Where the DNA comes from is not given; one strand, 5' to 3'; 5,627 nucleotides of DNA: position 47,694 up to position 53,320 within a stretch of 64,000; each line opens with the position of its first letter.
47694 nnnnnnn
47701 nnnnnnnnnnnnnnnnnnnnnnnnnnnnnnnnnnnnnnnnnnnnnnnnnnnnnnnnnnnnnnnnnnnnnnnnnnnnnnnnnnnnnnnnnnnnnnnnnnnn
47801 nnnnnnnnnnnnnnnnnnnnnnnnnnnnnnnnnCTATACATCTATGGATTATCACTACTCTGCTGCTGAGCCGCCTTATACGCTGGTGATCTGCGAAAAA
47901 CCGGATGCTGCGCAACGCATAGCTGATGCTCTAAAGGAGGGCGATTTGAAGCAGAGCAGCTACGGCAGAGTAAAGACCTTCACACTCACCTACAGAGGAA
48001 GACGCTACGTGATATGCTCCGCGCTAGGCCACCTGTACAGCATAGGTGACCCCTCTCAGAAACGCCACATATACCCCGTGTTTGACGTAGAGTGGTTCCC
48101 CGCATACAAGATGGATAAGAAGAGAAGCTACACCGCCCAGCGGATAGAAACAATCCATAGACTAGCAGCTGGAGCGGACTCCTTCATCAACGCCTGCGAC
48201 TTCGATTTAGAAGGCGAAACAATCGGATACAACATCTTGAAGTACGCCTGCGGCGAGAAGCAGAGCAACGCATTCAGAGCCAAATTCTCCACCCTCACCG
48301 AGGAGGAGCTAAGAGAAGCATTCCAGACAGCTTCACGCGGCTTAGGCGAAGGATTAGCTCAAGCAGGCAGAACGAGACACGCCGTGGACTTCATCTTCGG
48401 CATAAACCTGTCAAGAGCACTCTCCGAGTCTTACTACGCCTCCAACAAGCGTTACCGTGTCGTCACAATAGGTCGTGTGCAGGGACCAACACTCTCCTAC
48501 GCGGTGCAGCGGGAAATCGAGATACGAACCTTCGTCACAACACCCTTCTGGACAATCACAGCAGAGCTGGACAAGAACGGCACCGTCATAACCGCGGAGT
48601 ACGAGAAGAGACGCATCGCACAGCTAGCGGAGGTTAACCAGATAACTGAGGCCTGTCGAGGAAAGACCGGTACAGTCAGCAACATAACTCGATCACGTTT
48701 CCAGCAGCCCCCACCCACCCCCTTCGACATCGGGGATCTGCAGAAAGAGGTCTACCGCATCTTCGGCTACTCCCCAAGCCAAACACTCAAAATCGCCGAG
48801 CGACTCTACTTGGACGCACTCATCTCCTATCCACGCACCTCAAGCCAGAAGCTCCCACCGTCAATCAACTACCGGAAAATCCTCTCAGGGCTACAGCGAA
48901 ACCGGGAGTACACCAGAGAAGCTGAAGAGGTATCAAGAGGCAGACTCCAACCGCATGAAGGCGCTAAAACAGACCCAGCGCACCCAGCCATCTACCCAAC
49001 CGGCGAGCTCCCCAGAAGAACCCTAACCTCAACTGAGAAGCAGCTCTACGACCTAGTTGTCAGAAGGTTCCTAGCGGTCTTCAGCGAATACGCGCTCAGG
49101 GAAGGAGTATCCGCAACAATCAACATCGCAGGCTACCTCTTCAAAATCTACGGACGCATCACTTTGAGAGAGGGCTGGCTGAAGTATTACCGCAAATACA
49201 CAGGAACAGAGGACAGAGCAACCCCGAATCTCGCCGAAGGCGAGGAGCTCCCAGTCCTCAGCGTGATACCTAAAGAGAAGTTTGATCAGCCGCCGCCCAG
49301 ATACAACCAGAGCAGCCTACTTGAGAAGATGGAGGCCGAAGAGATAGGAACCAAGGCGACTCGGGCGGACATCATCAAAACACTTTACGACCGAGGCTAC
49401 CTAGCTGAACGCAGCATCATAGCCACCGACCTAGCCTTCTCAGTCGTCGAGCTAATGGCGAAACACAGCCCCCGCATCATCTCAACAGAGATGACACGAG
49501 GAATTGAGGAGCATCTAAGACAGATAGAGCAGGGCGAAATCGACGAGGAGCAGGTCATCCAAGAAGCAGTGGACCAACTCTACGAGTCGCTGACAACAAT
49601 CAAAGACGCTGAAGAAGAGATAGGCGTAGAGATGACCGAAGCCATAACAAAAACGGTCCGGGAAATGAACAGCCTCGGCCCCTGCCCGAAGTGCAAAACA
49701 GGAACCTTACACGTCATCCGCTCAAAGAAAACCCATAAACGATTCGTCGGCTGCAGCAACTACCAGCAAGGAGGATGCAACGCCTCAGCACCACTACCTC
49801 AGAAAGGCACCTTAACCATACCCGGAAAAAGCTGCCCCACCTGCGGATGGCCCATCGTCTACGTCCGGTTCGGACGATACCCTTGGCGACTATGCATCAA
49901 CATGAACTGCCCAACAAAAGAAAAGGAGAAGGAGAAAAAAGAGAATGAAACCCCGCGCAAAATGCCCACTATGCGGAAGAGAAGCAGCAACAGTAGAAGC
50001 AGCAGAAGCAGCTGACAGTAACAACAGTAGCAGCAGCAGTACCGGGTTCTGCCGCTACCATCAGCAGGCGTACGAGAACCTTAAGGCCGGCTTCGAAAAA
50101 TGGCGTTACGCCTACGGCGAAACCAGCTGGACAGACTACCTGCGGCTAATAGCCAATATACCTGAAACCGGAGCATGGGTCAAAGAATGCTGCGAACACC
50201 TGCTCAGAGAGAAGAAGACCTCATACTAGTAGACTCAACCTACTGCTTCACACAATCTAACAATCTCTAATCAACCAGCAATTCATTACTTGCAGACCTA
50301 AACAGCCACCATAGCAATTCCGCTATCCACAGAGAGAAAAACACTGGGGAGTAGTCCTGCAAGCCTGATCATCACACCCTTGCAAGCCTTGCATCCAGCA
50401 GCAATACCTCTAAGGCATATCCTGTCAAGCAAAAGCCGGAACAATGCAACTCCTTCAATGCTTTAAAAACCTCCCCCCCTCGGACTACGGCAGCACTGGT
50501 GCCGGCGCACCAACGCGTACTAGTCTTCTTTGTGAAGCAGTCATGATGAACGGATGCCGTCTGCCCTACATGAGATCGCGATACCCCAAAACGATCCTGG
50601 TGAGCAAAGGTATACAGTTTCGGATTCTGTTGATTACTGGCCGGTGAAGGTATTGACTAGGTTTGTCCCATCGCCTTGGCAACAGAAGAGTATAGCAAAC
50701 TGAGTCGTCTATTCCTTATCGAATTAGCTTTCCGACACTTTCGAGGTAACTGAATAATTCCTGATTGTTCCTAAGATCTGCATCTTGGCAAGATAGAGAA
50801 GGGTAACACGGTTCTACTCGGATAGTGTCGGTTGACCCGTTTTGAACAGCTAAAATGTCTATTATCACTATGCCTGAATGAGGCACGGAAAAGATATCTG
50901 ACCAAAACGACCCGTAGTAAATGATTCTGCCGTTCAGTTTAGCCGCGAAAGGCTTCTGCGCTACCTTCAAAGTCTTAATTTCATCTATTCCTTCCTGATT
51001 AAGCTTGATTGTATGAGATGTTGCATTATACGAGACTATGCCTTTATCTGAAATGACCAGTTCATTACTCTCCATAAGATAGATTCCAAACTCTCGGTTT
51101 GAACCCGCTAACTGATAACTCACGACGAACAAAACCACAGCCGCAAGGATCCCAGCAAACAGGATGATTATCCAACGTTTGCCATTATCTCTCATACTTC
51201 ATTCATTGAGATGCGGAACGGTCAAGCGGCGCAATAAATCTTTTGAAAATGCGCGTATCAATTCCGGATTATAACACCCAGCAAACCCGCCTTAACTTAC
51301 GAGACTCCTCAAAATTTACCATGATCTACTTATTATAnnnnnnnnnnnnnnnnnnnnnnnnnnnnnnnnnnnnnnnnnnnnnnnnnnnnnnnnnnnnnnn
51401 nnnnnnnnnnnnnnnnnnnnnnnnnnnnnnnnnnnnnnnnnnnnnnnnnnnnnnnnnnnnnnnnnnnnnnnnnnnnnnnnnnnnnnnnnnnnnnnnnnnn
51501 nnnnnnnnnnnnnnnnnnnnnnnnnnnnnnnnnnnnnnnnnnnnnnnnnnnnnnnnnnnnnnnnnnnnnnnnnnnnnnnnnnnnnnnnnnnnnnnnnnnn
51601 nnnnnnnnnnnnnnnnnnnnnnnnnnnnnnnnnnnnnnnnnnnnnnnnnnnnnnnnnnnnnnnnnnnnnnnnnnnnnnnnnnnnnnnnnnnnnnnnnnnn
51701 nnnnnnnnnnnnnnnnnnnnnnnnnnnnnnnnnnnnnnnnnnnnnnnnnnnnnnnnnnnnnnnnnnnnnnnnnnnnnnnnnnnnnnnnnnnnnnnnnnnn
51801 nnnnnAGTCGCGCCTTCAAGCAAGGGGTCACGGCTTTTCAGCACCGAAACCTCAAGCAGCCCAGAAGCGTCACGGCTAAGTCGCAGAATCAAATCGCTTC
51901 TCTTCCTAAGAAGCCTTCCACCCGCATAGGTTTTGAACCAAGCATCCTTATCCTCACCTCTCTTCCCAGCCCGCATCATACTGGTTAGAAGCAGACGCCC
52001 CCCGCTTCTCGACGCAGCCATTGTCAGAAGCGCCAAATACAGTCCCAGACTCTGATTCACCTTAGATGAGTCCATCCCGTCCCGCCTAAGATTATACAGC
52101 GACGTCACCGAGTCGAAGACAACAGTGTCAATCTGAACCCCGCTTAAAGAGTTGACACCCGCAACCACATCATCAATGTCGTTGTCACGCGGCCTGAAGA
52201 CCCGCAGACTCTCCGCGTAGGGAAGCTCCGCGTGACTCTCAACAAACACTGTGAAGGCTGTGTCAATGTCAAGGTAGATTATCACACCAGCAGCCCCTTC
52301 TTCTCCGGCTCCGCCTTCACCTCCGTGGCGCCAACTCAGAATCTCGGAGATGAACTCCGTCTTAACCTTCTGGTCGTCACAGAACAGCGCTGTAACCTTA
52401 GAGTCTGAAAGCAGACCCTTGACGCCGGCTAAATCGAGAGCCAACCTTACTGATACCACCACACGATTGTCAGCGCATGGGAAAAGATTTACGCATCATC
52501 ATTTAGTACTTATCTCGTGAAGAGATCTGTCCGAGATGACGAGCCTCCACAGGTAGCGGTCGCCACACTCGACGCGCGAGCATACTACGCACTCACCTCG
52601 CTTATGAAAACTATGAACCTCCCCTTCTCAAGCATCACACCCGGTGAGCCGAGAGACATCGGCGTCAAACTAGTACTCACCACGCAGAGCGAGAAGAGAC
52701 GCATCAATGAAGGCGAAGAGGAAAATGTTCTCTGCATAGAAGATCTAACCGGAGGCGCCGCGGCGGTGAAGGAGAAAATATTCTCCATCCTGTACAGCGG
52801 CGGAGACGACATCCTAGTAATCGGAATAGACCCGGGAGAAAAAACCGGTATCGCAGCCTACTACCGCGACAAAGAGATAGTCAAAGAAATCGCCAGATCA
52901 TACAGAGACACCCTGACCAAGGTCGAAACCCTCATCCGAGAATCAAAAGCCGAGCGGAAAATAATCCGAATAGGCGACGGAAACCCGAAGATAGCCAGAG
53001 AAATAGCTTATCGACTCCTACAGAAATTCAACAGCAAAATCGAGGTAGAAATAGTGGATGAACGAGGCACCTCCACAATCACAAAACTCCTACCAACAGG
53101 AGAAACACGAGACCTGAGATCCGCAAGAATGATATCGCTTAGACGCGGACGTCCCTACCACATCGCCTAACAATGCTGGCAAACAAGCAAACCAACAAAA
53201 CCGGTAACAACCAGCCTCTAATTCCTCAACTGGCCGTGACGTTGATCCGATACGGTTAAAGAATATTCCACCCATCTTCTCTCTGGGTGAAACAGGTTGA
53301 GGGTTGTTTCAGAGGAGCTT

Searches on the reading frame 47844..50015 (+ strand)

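Call 6: search_protein_families(library=pfam, proteins=[window:47844-50015:+], max_evalue=0.01)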
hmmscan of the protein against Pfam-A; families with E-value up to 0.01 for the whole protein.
window:47844-50015:+ (723 aa): 3 families
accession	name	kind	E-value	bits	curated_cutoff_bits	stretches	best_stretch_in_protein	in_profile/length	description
PF01131.25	Topoisom_bac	-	5.8e-115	385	35.1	1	170-573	5-411/411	DNA topoisomerase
PF01751.28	Toprim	-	2e-11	44.4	23.1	1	13-150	1-95/96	Toprim domain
PF01396.24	Zn_ribbon_Top1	-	2.7e-05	24.3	32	1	614-640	4-27/39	Topoisomerase DNA binding C4 zinc finger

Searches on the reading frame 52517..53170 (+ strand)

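Call 43: search_protein_families(library=pfam, proteins=[window:52517-53170:+], max_evalue=0.01)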
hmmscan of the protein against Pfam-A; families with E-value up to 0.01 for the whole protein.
window:52517-53170:+ (217 aa): 4 families
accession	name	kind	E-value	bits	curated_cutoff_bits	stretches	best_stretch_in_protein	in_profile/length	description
PF16921.10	Tex_YqgF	-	0.0044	17.9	27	0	101-187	3-97/126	Tex protein YqgF-like domain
PF03652.20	RuvX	-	0.0061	17.4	29.2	0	101-190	3-102/134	Holliday junction resolvase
PF04312.18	DUF460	-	0.0078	16.4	28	0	97-124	29-56/135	Protein of unknown function (DUF460)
PF13464.11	RodZ_C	-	0.0089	16.4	23.9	0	171-214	4-47/72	RodZ C-terminal domain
